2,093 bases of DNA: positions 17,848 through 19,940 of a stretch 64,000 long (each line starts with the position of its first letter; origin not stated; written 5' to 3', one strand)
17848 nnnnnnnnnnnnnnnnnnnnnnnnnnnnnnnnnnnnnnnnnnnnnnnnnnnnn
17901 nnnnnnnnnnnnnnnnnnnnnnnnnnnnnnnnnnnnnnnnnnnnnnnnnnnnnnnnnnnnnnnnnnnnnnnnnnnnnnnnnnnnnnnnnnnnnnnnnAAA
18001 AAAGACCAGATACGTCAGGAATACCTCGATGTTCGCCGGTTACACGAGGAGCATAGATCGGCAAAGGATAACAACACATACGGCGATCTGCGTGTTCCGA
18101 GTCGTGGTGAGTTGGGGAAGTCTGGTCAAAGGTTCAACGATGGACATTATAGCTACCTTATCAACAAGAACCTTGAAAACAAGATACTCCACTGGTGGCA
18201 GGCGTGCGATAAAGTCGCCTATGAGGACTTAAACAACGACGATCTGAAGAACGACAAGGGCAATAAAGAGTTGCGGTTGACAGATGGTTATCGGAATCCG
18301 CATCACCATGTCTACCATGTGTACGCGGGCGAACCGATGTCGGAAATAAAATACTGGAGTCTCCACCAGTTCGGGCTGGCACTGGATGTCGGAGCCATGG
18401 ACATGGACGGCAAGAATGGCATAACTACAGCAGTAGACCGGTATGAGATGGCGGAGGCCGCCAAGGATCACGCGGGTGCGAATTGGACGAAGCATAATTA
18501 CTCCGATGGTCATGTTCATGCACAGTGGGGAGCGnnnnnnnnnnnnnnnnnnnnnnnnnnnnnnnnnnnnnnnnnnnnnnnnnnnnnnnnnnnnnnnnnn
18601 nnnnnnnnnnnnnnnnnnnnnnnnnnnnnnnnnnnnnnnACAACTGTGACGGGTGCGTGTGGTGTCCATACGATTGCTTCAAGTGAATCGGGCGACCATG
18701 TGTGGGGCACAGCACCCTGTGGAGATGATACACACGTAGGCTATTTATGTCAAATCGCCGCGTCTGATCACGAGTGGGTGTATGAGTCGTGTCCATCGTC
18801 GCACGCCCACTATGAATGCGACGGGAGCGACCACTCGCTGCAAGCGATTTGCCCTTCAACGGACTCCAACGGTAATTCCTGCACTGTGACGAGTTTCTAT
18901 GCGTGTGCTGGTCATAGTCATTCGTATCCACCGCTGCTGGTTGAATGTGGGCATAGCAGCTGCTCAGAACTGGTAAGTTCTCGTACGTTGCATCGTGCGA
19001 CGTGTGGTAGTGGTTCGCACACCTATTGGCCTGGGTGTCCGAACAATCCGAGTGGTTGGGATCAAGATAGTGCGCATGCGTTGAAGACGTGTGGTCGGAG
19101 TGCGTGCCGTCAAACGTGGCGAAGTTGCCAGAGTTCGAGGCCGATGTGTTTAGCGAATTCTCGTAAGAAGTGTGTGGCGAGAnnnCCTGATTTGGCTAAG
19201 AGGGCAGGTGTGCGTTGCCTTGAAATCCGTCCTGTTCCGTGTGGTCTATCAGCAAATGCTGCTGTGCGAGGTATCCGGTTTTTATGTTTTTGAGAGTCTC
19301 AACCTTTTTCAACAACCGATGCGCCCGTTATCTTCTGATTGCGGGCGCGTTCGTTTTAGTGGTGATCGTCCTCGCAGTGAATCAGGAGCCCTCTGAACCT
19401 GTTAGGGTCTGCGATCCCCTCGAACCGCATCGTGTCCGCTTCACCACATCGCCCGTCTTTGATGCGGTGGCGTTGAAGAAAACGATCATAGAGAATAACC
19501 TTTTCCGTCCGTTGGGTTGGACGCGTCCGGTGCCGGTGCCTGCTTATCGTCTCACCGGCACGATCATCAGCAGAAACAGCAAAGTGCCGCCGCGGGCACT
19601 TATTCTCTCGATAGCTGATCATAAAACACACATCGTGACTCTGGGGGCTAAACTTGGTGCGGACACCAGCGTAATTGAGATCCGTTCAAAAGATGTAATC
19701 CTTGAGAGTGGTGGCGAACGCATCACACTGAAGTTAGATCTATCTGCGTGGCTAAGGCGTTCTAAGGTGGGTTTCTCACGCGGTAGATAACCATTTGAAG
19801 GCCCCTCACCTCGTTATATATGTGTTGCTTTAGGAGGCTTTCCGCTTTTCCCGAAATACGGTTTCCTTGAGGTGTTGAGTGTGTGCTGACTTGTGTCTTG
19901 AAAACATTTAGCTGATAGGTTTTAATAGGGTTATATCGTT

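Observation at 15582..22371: ECF sigma gene followed by a tandemly duplicated cassette of unrecognised secreted and anchored proteins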

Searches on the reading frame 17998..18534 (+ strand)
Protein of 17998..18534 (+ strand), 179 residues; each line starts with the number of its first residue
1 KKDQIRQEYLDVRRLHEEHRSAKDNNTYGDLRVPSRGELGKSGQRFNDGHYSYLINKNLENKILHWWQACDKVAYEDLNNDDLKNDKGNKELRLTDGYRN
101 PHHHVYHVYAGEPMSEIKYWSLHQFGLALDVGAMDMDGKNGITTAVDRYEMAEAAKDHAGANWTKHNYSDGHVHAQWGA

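Call 47: search_solved_structures(query=A4, max_evalue=10, show_alignments=3)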
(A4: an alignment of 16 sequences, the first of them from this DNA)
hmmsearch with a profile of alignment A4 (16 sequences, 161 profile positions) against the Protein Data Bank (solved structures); distinct sequences matched with E-value up to 10: 10.
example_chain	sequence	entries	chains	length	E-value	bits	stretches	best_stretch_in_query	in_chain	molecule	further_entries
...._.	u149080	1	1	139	0.019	18.4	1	69-122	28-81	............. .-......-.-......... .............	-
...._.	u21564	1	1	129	0.033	17.6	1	69-122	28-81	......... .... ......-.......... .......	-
3dfz_A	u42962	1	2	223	0.092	16.2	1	86-143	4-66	Precorrin-2 dehydrogenase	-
7uqz_z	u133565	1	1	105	0.11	15.9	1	21-95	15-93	UPF0642 protein YBL028C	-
3jct_z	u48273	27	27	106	0.11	15.9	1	21-95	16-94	UPF0642 protein YBL028C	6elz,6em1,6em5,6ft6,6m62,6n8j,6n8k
4mph_A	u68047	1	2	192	0.37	14.2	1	96-144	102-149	D-alanyl-D-alanine carboxypeptidase family protein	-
2vo9_A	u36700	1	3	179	0.47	13.8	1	74-146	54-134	L-ALANYL-D-GLUTAMATE PEPTIDASE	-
4jid_A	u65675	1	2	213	0.65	13.4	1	96-144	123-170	D-alanyl-D-alanine carboxypeptidase family protein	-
5thx_A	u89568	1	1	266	0.85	13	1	84-150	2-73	Ferredoxin--NADP reductase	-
5kkw_A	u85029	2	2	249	1.9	11.9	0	82-146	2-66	Cyclohexadienyl dehydratase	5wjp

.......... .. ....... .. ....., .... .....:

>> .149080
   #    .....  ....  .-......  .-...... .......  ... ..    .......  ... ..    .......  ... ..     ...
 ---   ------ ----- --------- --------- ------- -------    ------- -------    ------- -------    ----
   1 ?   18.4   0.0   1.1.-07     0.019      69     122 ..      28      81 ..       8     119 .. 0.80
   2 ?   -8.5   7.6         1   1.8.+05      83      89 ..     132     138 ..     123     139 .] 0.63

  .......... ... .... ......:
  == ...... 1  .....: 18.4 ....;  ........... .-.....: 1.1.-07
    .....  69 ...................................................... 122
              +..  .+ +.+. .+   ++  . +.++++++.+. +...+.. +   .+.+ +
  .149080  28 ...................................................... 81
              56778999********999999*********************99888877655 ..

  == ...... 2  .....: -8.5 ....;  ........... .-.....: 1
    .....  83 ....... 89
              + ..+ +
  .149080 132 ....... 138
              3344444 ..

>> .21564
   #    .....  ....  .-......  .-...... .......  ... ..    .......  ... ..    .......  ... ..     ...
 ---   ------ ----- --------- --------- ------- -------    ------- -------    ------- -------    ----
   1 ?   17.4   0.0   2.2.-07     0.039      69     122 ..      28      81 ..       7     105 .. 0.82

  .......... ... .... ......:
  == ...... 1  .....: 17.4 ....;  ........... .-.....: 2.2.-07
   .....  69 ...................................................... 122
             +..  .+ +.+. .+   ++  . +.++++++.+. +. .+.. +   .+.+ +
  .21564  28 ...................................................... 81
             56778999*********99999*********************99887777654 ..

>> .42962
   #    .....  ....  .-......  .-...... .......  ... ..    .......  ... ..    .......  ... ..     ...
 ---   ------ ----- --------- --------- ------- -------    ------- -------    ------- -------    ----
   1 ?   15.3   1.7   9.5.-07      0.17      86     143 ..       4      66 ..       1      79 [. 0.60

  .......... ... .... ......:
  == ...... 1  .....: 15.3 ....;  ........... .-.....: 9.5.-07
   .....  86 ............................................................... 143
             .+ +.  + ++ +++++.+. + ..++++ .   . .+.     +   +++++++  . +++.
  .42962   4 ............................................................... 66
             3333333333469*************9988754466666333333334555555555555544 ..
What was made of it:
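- On LAS / peptidase M15 (clan MD): PDB profile hits to M15C and VanY-like chains have E 0.02-0.65 (call 47).
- The top PDB profile hits are M15C and VanY-type peptidases (call 47).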

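Call 87: search_protein_families(library=phrogs, alignment_id=A4, max_evalue=0.01)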
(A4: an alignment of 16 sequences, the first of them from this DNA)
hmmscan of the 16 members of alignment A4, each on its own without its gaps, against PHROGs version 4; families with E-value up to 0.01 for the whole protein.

A. member 1, seq(179 aa): 0 families

B. families by the number of members that match (of 16 scanned): 3 families
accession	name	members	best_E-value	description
phrog_894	-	5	2.2e-06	endolysin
phrog_25247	-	2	0.0014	peptidase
phrog_17373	-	1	0.0026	peptidase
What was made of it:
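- On LAS / peptidase M15 (clan MD): PHROG endolysin family: 5 of 16 members, best 2.2e-6 (call 87).
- The PHROG endolysin family is hit by 5 of 16 members, best 2.2e-6 (call 87). The best-characterised payload is an endolysin-like peptidase, which has no obvious host target (calls 47, 87).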

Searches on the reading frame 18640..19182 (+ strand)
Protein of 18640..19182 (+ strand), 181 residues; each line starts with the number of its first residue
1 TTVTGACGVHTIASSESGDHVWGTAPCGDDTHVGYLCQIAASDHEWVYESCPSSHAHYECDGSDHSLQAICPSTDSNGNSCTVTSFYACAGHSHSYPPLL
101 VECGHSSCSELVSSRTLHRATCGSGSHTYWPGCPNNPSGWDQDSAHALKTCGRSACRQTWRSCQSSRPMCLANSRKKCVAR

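Call 81: search_protein_representatives(alignment_id=A9)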
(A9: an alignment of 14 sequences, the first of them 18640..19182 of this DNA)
Query: 14 sequences, 176 profile positions. Proteins with E-value up to 0.001 (for the whole library): 319; up to 1e-10: 220; up to 1e-30: 58. The best 150 are listed.
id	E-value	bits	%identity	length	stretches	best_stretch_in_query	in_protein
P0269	5.4e-83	293.8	-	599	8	5-176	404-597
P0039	1.3e-64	234.0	-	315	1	1-176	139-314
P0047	2.1e-63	230.0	-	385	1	2-171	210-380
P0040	6.7e-63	228.4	-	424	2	14-167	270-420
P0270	5.0e-62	225.5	-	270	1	4-171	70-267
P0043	5.3e-62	225.5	-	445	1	1-168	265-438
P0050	6.6e-61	221.9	-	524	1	1-171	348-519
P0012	8.8e-61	221.5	-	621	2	2-170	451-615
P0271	1.3e-59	217.7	-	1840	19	67-139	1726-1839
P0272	4.8e-59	215.8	-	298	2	61-169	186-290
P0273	6.5e-57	208.9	-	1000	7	3-163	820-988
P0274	3.0e-55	203.5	-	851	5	59-167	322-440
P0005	2.1e-54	200.7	-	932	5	15-167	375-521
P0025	8.5e-51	189.0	-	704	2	1-170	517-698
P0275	3.3e-50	187.1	-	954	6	61-176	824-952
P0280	1.4e-43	165.5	-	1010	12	68-166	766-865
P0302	4.4e-34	134.5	-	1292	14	113-171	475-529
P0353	1.1e-23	100.6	-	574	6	39-158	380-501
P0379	8.8e-20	88.0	-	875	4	95-175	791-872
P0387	7.8e-19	84.9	-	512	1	24-153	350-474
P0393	2.9e-18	83.0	-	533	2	55-151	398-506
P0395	5.3e-18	82.2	-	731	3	52-170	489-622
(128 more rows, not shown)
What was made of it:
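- The tail module occurs as up to 19 tandem repeats in very long proteins, as in adhesins (call 81).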

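Call 82: list_cluster_members(proteins=[P0271, P0302, P0280, P0273, P0269, P0395, P0393, P0387, P0379, P0353])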
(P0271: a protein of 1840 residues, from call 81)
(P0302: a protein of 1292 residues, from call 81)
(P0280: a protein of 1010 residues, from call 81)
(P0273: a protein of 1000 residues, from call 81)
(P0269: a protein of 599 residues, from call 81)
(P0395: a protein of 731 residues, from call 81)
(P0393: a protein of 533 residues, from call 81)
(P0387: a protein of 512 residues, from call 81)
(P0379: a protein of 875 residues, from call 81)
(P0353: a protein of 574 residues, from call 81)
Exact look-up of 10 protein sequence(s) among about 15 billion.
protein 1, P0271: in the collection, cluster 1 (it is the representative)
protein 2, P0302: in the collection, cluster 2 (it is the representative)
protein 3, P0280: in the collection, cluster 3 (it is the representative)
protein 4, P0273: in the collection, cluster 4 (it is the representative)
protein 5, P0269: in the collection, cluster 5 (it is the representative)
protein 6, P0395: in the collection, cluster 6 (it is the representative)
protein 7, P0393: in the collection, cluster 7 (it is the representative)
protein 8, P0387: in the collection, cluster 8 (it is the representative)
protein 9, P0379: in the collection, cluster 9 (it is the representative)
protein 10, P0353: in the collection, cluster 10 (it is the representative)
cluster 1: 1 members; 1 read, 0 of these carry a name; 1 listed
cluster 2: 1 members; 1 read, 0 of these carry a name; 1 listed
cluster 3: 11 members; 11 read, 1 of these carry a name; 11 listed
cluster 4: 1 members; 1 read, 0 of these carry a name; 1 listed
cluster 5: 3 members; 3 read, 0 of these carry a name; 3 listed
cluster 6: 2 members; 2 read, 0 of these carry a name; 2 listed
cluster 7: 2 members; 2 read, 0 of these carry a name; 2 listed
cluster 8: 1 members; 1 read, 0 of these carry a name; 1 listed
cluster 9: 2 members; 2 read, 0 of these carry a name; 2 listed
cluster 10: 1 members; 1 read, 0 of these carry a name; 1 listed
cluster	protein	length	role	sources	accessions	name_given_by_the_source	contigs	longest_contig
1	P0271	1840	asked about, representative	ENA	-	-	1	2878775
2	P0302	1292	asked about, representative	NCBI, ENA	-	-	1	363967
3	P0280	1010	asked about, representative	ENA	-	-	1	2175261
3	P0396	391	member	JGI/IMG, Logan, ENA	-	hypothetical protein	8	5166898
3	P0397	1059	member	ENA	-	-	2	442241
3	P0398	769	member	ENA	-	-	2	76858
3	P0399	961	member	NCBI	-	-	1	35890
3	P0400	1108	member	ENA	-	-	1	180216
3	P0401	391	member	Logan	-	-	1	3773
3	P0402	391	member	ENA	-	-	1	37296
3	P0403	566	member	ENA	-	-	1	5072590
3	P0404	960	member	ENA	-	-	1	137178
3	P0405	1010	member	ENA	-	-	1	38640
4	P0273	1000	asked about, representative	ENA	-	-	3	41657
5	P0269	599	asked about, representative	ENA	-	-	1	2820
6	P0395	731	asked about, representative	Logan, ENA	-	-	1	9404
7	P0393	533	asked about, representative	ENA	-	-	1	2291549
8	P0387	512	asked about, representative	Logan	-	-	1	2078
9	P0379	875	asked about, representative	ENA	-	-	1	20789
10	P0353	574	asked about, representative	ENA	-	-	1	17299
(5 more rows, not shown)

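Call 90: search_protein_families(library=pfam, alignment_id=A9, max_evalue=1)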
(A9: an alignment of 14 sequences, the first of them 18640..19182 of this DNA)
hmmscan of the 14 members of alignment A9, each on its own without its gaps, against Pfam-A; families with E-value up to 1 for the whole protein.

A. member 1, window:18640-19182:+ (181 aa): 1 family
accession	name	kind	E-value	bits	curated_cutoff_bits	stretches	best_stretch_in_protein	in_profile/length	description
PF20646.2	Hpf1_C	-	0.068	13.3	25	1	72-87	20-35/35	Hpf1 C-terminal YTTT repeat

B. families by the number of members that match (of 14 scanned): 6 families
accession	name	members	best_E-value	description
PF20646.2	Hpf1_C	2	0.068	Hpf1 C-terminal YTTT repeat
PF16101.10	PRIMA1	1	0.0019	Proline-rich membrane anchor 1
PF13878.12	zf-C2H2_3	1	0.0061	zinc-finger of acetyl-transferase ESCO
PF20913.2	ObcA_N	1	0.034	Oxalate Biosynthetic Component A, N-terminal domain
PF20820.2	Fib-H_N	1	0.29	Fibroin heavy chain, N-terminal domain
PF07802.16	GCK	1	0.32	GCK domain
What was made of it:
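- There is no recognisable eukaryote-like domain in the tail (call 90).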

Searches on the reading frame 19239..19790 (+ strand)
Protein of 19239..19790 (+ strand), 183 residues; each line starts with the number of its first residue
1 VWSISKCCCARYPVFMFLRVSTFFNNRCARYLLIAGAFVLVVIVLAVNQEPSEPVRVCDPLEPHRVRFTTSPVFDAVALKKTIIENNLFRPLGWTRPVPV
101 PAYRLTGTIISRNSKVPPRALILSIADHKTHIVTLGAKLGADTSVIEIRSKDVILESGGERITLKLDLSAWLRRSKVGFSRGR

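Call 7: search_protein_families(library=pfam, proteins=[window:19239-19790:+], max_evalue=1)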
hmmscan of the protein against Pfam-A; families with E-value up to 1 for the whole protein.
window:19239-19790:+ (183 aa): 3 families
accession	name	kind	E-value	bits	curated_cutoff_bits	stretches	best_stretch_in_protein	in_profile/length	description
PF23521.1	YKL023C-A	-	0.077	13.4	27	0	30-56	46-72/75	YKL023C-A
PF11356.14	T2SSC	-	0.11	12.7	27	1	104-166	81-141/141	Type II secretion system protein C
PF16537.11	T2SSB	-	0.19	11.9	28.4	1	136-164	30-58/60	Type II secretion system protein B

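Call 15: search_protein_families(library=ncbifam, proteins=[window:19239-19790:+], max_evalue=1)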
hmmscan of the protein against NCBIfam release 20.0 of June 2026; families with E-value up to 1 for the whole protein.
window:19239-19790:+ (183 aa): 1 family
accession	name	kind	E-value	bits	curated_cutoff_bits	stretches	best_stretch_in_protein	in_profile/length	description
NF041515.1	GspC_delta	equivalog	0.052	13.3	150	1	103-167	103-164/311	type II secretion system protein GspC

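Call 58: search_protein_families(library=pfam, alignment_id=A7, max_evalue=1)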
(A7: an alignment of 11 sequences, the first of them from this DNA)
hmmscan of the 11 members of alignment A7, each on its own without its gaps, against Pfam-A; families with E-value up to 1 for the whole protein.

A. member 1, seq(168 aa): 3 families
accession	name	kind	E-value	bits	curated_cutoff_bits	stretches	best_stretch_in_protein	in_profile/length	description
PF23521.1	YKL023C-A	-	0.059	13.7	27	0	15-41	46-72/75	YKL023C-A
PF11356.14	T2SSC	-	0.093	13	27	1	89-151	81-141/141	Type II secretion system protein C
PF16537.11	T2SSB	-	0.16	12.1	28.4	1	121-149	30-58/60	Type II secretion system protein B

B. families by the number of members that match (of 11 scanned): 7 families
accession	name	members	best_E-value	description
PF11356.14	T2SSC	11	5.4e-05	Type II secretion system protein C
PF23862.1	CdsD_C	2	0.0096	CdsD C-terminal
PF16537.11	T2SSB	2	0.097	Type II secretion system protein B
PF23521.1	YKL023C-A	1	0.059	YKL023C-A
PF14348.11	DUF4400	1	0.063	Domain of unknown function (DUF4400)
PF20944.2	StcE_b-sandwich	1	0.19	Metalloprotease StcE, beta-sandwich domain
PF07221.17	GlcNAc_2-epim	1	0.32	N-acylglucosamine 2-epimerase (GlcNAc 2-epimerase)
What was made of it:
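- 19284..19790 (+): GspC-like protein, 168 aa: a TM anchor plus a T2SSC HR-type domain (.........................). 11 of 11 family members hit Pfam PF11356 T2SSC, best 5.4e-5 and all below the gathering score (call 58).
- On GspC / T2SSC: The PF11356 HR region matches in 11 of 11 members, best 5.4e-5 and below the gathering score of 27 bits (call 58).
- The GspC-like family hits T2SSC in 11 of 11 members (call 58).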

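Call 59: search_solved_structures(query=A7, max_evalue=10, show_alignments=3)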
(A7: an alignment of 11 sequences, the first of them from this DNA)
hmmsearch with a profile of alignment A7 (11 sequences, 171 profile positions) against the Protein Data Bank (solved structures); distinct sequences matched with E-value up to 10: 0.

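Call 67: find_homologous_proteins(query=window:19284-19787:+)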
Query window:19284-19787:+ (168 aa): 75 proteins with E <= 0.001 among 217 candidates.
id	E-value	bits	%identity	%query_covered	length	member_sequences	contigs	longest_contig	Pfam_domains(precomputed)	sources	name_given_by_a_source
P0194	2.8e-104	364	100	100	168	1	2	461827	-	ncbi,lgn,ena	-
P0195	1.9e-55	205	67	95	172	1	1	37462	-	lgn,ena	-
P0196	1.9e-47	179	62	97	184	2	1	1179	-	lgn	-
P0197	4.6e-41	158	52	100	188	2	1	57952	PF11356.15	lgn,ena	-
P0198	1.8e-37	147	50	97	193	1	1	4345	-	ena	-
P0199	1.9e-37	147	48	96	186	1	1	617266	-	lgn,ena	-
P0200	7.7e-37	145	61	78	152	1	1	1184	-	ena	-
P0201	1.2e-36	144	50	96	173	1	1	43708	PF11356.15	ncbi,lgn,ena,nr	ncbi:MAG: hypothetical protein OXU51_16800 [Candidatus Poribacteria bacterium]|nr:hypothetical prote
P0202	2.1e-36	143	49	95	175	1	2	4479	-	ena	-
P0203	1.5e-35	140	49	94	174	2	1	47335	PF11356.15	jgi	-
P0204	3.5e-35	139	47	88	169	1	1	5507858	PF11356.15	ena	-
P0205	2.8e-34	136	49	90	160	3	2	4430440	-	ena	-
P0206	8.2e-34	135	52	86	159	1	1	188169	-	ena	-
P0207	9.6e-34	135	46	94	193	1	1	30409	-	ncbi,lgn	-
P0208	5.7e-33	132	51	90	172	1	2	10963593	PF11356.15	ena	-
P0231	5.1e-28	116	44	95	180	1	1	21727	PF11356.15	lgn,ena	-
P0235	1.6e-27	114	46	70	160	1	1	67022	PF11356.15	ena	-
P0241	5.1e-27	113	44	94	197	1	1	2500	PF11356.15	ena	-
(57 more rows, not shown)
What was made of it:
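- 19284..19790 (+): Of 75 homologs, every named one is from Poribacteria and 8 carry a precomputed PF11356 hit (call 67).
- On GspC / T2SSC: PF11356 is precomputed on 8 of 75 homologs (call 67).
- Closest known: GspC. Same: It is an inner-membrane-anchored protein with a T2SSC-type HR domain (calls 58, 67).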

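Call 94: search_protein_families(library=padloc, proteins=[window:19284-19790:+], max_evalue=0.01)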
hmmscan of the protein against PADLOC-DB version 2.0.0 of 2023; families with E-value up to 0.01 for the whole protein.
window:19284-19790:+ (168 aa): 0 families
